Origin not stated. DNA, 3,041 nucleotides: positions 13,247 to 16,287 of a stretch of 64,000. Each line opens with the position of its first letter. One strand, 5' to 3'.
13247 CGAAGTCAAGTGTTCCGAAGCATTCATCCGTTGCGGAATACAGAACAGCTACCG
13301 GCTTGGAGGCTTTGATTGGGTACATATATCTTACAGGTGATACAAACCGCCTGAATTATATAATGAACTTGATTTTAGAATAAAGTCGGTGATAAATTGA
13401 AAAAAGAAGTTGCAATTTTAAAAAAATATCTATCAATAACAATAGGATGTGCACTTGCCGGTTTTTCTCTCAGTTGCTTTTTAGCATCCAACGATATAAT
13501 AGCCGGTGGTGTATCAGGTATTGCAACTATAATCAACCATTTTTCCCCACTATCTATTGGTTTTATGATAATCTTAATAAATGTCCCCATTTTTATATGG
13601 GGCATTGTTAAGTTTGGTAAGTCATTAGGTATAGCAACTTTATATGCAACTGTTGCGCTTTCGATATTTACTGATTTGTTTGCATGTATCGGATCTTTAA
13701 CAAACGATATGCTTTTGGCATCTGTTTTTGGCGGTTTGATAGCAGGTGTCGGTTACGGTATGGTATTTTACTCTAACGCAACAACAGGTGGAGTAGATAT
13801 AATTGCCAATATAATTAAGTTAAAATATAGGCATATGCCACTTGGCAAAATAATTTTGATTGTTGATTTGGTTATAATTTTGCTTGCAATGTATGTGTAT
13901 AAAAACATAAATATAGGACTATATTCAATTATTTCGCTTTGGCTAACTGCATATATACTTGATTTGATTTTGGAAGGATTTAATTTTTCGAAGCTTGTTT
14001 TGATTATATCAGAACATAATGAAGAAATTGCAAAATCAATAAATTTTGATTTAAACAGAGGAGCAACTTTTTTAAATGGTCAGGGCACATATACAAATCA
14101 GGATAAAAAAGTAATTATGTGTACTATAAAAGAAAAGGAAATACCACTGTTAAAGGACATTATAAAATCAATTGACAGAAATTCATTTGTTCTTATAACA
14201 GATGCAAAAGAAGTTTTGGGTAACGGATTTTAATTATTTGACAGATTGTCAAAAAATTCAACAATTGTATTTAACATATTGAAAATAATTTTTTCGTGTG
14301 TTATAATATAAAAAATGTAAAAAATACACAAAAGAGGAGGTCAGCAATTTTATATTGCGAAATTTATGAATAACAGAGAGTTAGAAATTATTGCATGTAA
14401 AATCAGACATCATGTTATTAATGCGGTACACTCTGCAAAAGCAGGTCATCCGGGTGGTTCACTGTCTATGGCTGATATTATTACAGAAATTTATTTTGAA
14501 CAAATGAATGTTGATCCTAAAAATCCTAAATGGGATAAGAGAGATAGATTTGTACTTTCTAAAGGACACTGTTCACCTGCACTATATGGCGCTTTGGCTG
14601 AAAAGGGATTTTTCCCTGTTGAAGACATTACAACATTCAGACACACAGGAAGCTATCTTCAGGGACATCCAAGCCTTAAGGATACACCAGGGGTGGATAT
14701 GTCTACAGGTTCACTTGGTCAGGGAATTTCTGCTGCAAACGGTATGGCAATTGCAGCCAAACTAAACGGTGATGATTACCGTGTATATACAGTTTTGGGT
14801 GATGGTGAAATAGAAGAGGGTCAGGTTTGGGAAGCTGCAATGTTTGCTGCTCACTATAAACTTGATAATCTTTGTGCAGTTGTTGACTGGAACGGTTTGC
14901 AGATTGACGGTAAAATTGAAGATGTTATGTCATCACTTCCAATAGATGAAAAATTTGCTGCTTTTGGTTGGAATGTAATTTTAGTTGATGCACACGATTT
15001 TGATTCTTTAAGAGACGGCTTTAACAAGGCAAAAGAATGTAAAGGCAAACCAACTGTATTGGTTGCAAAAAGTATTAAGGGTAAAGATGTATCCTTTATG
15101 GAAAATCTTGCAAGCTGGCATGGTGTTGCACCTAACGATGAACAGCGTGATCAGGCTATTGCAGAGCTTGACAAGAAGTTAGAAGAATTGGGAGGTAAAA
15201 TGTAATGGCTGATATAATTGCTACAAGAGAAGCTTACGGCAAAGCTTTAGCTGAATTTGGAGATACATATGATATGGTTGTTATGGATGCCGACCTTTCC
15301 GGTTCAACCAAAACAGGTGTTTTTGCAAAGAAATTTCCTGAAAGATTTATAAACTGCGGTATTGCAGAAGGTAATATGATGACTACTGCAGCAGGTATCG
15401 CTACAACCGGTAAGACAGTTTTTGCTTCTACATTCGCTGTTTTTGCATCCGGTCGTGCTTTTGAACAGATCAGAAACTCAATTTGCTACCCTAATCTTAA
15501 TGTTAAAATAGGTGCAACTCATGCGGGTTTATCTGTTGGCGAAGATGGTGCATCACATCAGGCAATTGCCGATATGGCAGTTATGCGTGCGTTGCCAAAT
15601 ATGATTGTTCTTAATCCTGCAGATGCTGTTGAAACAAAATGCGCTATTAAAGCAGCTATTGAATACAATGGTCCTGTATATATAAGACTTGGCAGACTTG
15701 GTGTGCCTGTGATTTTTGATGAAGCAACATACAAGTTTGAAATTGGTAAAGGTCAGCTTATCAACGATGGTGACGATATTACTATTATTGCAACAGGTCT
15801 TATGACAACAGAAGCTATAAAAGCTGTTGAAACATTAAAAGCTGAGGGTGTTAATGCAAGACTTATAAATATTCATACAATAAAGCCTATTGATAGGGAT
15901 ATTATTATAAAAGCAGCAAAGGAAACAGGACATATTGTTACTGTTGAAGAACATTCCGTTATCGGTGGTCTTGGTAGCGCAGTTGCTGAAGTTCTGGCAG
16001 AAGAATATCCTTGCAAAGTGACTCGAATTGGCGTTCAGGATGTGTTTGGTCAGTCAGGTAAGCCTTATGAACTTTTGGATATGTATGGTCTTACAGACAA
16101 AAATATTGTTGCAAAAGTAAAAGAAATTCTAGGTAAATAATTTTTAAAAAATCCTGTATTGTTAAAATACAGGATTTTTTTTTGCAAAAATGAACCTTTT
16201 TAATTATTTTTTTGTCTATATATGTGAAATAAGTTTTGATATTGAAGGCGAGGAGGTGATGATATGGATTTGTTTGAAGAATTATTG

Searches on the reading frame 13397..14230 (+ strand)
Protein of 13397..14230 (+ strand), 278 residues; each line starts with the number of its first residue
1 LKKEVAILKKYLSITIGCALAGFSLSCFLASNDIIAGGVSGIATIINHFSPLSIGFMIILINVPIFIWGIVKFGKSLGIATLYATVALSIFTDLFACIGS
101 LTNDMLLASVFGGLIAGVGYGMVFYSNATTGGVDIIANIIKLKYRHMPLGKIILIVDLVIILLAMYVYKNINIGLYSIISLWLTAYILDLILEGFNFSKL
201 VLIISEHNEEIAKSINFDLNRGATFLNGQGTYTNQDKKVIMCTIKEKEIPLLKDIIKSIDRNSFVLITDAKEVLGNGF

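Call 62: search_protein_families(library=pfam, proteins=[window:13397-14230:+], max_evalue=0.00001)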
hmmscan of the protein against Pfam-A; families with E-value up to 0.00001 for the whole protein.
window:13397-14230:+ (278 aa): 2 families
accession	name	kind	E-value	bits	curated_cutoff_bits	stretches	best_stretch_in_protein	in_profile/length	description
PF02588.21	YitT_membrane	-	9.7e-60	201.9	24.3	1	11-215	2-204/205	Uncharacterised 5xTM membrane BCR, YitT family COG1284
PF10035.14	DUF2179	-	4.2e-21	75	22.8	1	221-275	1-55/55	Uncharacterized protein conserved in bacteria (DUF2179)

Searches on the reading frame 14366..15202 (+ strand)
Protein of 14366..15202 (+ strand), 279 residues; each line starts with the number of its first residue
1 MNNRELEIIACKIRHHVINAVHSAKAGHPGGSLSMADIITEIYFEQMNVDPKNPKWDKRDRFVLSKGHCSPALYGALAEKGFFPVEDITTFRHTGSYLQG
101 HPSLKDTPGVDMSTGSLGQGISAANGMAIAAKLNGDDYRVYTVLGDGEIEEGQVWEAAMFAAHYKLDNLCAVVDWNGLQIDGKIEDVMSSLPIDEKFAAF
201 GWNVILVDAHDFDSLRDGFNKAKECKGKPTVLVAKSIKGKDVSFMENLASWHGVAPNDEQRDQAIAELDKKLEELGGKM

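Call 62: search_protein_families(library=pfam, proteins=[window:14366-15202:+], max_evalue=0.00001)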
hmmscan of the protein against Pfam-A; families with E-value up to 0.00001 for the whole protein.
window:14366-15202:+ (279 aa): 4 families
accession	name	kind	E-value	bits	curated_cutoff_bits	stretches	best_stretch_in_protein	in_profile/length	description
PF00456.26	Transketolase_N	-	4.1e-60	203.9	22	1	10-260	6-267/334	Transketolase, thiamine diphosphate binding domain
PF13292.11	DXP_synthase_N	-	5.7e-13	49.2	21.2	1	1-185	13-180/274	1-deoxy-D-xylulose-5-phosphate synthase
PF00676.26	E1_dh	-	1.4e-07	31.2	22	1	115-223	101-208/300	Dehydrogenase E1 component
PF09364.15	XFP_N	-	4.1e-06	26.3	23.7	1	95-216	118-241/364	XFP N-terminal domain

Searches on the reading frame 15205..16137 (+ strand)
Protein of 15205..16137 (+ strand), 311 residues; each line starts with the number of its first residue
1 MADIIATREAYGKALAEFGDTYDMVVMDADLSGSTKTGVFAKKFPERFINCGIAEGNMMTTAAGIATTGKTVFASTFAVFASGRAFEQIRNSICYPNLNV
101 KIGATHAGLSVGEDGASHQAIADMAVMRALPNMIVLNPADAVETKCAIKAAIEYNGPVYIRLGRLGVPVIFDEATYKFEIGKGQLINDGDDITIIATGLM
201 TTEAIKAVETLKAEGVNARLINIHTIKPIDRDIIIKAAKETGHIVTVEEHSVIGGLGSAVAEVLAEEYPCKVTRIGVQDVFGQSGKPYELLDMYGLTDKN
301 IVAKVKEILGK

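Call 62: search_protein_families(library=pfam, proteins=[window:15205-16137:+], max_evalue=0.00001)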
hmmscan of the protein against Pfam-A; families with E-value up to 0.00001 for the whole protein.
window:15205-16137:+ (311 aa): 3 families
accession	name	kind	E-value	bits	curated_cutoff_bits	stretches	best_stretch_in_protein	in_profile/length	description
PF02779.29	Transket_pyr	-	2.1e-45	154.9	27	1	5-165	3-170/174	Transketolase, pyrimidine binding domain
PF02780.25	Transketolase_C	-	1.5e-35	122.3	25.9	1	181-301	1-124/124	Transketolase, C-terminal domain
PF17147.9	PFOR_II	-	2.7e-06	28.1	27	1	191-268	2-79/102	Pyruvate:ferredoxin oxidoreductase core domain II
